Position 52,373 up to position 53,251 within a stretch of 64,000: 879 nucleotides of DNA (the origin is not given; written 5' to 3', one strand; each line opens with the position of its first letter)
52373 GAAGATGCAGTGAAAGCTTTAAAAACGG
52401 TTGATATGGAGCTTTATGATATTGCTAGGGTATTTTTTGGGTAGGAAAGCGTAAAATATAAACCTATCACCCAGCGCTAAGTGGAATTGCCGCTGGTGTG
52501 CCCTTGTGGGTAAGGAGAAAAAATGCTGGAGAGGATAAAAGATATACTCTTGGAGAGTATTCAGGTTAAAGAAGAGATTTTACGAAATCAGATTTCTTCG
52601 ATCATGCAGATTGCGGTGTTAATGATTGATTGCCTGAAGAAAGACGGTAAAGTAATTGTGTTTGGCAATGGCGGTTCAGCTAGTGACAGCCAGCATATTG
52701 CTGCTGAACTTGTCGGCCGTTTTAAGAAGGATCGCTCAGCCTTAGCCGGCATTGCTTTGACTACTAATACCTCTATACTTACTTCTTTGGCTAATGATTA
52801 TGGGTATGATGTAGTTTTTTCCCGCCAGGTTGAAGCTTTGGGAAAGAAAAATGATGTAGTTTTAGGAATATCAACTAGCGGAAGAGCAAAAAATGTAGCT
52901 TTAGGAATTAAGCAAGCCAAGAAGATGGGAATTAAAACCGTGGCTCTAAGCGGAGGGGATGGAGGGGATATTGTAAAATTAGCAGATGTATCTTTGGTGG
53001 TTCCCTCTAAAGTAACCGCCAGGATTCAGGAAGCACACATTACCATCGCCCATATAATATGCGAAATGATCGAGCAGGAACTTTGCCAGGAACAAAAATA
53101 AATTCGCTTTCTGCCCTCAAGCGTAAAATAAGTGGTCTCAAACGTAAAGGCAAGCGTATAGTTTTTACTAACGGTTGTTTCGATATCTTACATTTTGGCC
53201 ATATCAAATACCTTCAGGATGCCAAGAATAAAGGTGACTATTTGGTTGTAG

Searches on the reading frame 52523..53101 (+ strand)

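Call 52: search_protein_families(library=pfam, proteins=[window:52523-53101:+])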
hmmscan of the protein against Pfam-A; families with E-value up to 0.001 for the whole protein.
window:52523-53101:+ (192 aa): 2 families
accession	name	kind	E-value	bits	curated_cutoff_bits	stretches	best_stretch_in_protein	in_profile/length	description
PF13580.11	SIS_2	-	1e-26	94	27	1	14-144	8-138/138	SIS domain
PF01380.27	SIS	-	4.7e-09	36.6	25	1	102-163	46-107/131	SIS domain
